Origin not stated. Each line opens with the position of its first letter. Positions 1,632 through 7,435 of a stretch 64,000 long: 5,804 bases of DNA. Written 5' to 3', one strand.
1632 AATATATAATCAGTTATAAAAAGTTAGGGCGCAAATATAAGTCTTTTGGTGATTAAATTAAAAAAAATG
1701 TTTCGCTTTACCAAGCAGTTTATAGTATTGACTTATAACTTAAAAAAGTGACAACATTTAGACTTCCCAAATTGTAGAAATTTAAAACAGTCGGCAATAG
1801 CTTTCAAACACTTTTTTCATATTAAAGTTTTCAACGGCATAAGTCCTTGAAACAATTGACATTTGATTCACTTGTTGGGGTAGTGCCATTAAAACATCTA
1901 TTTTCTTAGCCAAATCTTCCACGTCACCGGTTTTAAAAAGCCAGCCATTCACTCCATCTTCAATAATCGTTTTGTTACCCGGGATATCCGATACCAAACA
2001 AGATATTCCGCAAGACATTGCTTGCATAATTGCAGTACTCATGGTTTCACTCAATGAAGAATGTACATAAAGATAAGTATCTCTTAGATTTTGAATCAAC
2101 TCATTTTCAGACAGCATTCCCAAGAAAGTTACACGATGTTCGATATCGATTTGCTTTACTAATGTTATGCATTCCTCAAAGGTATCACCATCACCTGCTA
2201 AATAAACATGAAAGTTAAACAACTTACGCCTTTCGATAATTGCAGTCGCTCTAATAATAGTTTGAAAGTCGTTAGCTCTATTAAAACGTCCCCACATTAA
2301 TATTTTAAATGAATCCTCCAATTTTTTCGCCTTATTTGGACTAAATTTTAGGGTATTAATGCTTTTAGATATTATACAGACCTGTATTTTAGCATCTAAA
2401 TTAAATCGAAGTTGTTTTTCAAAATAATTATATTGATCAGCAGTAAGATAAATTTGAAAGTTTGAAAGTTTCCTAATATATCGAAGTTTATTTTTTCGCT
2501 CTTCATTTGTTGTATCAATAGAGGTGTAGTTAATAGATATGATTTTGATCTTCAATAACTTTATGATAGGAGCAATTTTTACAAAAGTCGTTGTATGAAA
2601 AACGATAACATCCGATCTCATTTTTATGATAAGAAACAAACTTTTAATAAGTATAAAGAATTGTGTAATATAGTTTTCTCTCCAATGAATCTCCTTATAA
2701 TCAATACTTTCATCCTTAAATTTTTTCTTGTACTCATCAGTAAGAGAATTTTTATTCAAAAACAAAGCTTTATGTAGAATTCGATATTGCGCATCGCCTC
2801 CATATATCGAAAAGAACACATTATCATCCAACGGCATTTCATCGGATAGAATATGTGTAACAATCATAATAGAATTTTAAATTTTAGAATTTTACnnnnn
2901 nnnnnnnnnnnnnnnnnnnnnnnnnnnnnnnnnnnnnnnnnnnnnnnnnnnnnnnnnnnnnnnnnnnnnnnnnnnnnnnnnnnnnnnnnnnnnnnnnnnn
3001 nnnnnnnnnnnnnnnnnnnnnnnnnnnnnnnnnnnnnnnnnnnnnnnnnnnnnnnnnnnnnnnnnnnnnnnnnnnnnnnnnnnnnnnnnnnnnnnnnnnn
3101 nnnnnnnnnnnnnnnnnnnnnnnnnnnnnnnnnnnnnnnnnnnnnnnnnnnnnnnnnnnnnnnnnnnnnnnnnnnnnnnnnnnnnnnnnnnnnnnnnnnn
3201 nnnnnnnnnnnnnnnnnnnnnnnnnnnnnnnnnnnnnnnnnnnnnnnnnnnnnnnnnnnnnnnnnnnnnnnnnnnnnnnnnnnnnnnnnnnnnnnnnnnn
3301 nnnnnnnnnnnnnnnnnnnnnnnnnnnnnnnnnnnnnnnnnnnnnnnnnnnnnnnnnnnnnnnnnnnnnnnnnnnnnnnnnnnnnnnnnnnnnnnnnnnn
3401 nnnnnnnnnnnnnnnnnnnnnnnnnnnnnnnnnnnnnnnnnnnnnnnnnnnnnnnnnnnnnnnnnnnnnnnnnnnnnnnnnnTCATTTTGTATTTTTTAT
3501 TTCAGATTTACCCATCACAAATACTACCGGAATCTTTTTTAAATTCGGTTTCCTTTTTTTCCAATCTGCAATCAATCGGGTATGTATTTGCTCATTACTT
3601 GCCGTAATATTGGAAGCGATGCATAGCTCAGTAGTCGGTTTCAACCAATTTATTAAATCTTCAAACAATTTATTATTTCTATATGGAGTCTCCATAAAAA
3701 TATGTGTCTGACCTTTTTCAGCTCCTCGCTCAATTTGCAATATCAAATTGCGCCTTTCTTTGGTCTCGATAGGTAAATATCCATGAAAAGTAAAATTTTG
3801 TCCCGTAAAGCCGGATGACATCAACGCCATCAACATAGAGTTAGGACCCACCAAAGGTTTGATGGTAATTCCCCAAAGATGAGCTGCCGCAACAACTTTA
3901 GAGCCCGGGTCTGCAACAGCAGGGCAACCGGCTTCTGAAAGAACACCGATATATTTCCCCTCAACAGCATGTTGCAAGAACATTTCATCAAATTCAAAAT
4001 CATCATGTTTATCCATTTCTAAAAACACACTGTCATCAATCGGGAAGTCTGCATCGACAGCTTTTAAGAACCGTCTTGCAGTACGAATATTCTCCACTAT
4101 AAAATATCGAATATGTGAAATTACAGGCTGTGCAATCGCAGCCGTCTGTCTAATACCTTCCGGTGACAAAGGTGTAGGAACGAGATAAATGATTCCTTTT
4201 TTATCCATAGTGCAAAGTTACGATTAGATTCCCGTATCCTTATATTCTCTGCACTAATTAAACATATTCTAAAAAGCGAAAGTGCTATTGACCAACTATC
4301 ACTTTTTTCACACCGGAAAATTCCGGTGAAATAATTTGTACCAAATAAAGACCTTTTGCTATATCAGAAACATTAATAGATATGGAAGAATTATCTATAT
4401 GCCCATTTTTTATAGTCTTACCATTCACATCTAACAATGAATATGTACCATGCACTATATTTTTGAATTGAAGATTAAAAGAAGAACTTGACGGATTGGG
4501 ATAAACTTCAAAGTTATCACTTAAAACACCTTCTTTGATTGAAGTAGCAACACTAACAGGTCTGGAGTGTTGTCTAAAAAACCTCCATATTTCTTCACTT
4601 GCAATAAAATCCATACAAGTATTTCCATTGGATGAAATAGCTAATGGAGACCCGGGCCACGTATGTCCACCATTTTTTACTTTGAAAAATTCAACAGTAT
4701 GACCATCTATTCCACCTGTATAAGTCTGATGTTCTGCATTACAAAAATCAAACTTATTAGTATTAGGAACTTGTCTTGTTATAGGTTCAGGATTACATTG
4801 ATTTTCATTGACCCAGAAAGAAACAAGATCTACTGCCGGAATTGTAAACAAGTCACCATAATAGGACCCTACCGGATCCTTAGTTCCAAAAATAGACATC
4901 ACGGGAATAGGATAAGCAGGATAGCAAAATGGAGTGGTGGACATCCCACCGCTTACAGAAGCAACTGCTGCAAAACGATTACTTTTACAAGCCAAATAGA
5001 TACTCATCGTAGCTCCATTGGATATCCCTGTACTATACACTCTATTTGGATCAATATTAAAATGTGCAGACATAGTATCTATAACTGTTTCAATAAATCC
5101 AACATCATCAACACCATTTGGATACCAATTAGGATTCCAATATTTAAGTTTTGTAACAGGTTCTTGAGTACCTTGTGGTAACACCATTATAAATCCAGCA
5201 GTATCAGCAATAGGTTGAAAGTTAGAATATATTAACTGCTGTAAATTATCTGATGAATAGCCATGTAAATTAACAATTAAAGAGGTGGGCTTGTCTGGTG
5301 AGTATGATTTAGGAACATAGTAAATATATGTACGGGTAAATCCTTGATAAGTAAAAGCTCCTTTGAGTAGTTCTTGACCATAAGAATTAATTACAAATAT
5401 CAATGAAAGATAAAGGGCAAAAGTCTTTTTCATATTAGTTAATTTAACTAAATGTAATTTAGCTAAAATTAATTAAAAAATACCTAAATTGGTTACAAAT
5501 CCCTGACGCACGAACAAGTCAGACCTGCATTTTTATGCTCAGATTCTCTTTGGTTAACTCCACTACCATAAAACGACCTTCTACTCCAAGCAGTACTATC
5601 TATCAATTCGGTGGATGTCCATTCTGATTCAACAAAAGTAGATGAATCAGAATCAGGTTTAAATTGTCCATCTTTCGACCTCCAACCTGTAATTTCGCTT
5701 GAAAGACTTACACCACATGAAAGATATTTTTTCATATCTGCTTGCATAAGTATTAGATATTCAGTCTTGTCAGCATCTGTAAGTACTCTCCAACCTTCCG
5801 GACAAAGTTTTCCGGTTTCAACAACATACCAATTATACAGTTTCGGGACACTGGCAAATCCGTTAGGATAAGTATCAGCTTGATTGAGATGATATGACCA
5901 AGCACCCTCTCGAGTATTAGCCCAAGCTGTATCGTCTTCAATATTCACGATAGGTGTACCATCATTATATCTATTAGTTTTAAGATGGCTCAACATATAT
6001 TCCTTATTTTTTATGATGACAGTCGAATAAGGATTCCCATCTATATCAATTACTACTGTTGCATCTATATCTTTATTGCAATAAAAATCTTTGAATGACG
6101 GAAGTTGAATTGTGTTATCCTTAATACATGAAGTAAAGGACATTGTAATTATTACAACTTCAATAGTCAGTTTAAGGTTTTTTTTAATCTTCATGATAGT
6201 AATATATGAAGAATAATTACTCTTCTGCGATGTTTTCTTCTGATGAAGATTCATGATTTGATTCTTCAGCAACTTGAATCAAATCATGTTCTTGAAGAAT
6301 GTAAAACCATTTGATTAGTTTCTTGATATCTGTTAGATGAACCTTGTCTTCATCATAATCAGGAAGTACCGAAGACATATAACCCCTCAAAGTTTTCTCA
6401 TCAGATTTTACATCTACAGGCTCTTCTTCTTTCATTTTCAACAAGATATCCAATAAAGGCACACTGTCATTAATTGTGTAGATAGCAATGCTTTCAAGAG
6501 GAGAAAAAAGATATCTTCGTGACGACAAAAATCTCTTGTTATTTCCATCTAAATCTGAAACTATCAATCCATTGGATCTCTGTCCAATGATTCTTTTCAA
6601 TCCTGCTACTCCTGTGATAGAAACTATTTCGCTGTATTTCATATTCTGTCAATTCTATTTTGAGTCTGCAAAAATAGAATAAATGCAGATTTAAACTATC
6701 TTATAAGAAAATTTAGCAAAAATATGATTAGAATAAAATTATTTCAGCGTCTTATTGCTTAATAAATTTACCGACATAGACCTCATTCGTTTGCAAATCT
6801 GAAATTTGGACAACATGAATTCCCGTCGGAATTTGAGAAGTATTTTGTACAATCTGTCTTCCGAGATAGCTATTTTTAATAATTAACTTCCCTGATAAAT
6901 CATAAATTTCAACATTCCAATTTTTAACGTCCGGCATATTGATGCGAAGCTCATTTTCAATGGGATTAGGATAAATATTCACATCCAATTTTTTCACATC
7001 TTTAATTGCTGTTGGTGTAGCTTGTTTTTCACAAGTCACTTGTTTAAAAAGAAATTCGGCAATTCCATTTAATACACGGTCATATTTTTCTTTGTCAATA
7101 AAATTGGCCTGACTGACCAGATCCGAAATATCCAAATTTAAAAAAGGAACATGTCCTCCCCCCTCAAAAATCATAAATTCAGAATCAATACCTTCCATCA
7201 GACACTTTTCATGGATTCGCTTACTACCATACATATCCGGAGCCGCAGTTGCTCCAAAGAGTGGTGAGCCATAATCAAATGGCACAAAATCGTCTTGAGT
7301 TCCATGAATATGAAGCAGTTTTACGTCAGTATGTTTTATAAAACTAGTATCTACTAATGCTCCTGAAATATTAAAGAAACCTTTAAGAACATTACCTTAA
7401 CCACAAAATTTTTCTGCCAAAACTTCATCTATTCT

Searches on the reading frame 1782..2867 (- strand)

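Call 43: search_protein_families(library=pfam, proteins=[window:1782-2867:-])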
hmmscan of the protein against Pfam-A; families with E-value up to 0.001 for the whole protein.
window:1782-2867:- (361 aa): 3 families
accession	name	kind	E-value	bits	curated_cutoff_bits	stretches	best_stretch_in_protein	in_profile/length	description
PF00534.26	Glycos_transf_1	-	2e-30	106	26.4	1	178-337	7-166/172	Glycosyl transferases group 1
PF13692.12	Glyco_trans_1_4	-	8e-25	88.2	27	1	188-327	3-140/142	Glycosyl transferases group 1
PF13524.12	Glyco_trans_1_2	-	0.00079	19.8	25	0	217-336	13-121/144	Glycosyl transferase-like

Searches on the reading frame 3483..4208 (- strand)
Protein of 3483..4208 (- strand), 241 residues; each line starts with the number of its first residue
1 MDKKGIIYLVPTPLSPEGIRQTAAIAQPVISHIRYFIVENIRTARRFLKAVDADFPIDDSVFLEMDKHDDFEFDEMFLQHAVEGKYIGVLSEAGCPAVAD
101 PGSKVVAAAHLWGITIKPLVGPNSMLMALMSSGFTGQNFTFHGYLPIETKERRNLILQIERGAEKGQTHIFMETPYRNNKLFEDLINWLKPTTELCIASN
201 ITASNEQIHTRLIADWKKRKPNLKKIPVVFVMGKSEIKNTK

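Call 43: search_protein_families(library=pfam, proteins=[window:3483-4208:-])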
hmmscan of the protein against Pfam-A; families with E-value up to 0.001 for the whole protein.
window:3483-4208:- (241 aa): 1 family
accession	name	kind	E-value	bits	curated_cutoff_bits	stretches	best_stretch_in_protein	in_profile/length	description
PF00590.25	TP_methylase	-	3.3e-07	30.9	27.8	1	75-211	69-206/212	Tetrapyrrole (Corrin/Porphyrin) Methylases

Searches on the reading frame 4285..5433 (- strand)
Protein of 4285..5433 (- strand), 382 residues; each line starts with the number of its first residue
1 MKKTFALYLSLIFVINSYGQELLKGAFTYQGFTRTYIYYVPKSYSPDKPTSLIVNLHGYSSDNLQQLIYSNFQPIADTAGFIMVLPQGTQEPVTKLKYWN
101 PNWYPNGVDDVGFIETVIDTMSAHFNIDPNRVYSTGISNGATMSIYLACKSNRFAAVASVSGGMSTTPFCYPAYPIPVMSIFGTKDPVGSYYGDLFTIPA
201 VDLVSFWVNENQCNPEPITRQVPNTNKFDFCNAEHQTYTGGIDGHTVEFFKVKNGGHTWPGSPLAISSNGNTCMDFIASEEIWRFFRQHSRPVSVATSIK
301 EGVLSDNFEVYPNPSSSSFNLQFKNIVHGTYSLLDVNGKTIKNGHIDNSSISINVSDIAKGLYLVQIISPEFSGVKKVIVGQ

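Call 43: search_protein_families(library=pfam, proteins=[window:4285-5433:-])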
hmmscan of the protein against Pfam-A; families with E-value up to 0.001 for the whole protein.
window:4285-5433:- (382 aa): 5 families
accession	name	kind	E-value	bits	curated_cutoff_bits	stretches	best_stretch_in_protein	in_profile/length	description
PF18962.6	Por_Secre_tail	-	3.7e-13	50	27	1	310-380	1-75/75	Secretion system C-terminal sorting domain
PF10503.15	Esterase_PHB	-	1.4e-06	28.1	23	1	36-163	3-131/219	Esterase PHB depolymerase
PF02230.22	Abhydrolase_2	-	7.1e-06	26.4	23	1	47-188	11-169/217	Phospholipase/Carboxylesterase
PF00756.26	Esterase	-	4.3e-05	23.8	22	1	35-179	9-154/251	Putative esterase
PF00326.27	Peptidase_S9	-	0.0001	22.3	22.6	1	102-166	36-101/213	Prolyl oligopeptidase family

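Call 63: search_protein_families(library=ncbifam, proteins=[window:4285-5433:-], max_evalue=0.01)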
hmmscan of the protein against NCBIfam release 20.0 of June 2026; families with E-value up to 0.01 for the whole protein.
window:4285-5433:- (382 aa): 8 families
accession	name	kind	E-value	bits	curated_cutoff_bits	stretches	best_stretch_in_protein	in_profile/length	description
NF050058.1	e_dPHAscl_type1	hypoth_equivalog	8.8e-41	140.2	150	1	29-286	3-276/276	extracellular catalytic domain type 1 short-chain-length polyhydroxyalkanoate depolymerase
TIGR01840.1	esterase_phb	subfamily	2.6e-19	69.5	107.85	1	37-163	2-129/213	PHB depolymerase family esterase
TIGR04183.1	Por_Secre_tail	domain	6.6e-11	42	23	1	310-380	1-71/72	T9SS type A sorting domain-containing protein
NF038113.1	T9SSA_dep_M36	equivalog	1.2e-10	40.2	885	1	301-380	786-868/869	T9SS-dependent M36 family metallopeptidase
NF033523.0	lasso_peptidase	equivalog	5.8e-06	25.3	400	1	114-164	478-527/638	Atxe2 family lasso peptide isopeptidase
NF050059.1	e_dPHAscl_type2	hypoth_equivalog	0.00025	20.5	280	0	33-92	204-267/305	extracellular catalytic domain type 2 short-chain-length polyhydroxyalkanoate depolymerase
NF050177.1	TapA_OM_Porphy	equivalog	0.00038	19.3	500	1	297-380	459-543/544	TapA/TapC family T9SS-dependent outer membrane protein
NF050057.1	e_dPHAmcl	equivalog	0.0046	16.3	270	1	97-167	98-176/252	extracellular medium-chain-length polyhydroxyalkanoate depolymerase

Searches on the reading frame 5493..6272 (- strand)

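Call 37: search_protein_families(library=pfam, proteins=[window:5493-6272:-])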
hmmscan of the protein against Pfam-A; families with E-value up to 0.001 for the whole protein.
window:5493-6272:- (259 aa): 1 family
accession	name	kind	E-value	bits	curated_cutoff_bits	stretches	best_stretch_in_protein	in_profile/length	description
PF09603.15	Fib_succ_major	-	1.3e-10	42.3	33.9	1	87-247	3-142/187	Fibrobacter succinogenes major domain (Fib_succ_major)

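Call 63: search_protein_families(library=ncbifam, proteins=[window:5493-6272:-], max_evalue=0.01)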
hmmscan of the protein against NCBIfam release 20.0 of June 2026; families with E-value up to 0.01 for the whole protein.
window:5493-6272:- (259 aa): 1 family
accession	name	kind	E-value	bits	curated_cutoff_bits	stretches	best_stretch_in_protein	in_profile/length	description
TIGR02145.1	Fib_succ_major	domain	0.00019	22.2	41.65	1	78-244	7-144/176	FISUMP domain-containing protein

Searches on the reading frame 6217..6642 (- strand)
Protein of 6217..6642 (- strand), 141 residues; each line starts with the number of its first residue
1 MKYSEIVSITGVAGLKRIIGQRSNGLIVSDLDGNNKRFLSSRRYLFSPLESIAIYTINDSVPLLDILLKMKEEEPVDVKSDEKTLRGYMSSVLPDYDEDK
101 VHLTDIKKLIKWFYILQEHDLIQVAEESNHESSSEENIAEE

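Call 37: search_protein_families(library=pfam, proteins=[window:6217-6642:-])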
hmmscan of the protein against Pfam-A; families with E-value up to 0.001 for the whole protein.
window:6217-6642:- (141 aa): 2 families
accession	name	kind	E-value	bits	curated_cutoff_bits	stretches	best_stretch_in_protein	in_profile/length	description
PF21186.2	DUF6852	-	8.7e-20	71.6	27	1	52-116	1-71/71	Domain of unknown function (DUF6852)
PF18347.7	DUF5606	-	3.3e-08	34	25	1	5-49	3-46/46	Domain of unknown function (DUF5606)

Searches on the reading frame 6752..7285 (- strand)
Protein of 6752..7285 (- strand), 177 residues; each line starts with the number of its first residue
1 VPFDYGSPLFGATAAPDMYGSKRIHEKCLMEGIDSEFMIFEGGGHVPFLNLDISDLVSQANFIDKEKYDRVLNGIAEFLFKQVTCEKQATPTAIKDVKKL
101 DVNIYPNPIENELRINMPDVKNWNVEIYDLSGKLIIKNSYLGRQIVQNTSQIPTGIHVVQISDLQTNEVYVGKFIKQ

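Call 37: search_protein_families(library=pfam, proteins=[window:6752-7285:-])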
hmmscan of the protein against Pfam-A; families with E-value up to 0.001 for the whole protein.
window:6752-7285:- (177 aa): 1 family
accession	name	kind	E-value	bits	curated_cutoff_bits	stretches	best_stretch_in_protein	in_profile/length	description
PF18962.6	Por_Secre_tail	-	5.9e-10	39.8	27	1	104-168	1-69/75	Secretion system C-terminal sorting domain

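Call 63: search_protein_families(library=ncbifam, proteins=[window:6752-7285:-], max_evalue=0.01)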
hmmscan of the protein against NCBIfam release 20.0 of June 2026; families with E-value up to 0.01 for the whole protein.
window:6752-7285:- (177 aa): 3 families
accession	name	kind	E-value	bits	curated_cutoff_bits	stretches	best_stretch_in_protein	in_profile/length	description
TIGR04183.1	Por_Secre_tail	domain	2.2e-11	43.5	23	1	104-177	1-72/72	T9SS type A sorting domain-containing protein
NF038113.1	T9SSA_dep_M36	equivalog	5.5e-10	38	885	1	87-167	778-861/869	T9SS-dependent M36 family metallopeptidase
NF050177.1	TapA_OM_Porphy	equivalog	3.2e-07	29.5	500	1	94-175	461-542/544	TapA/TapC family T9SS-dependent outer membrane protein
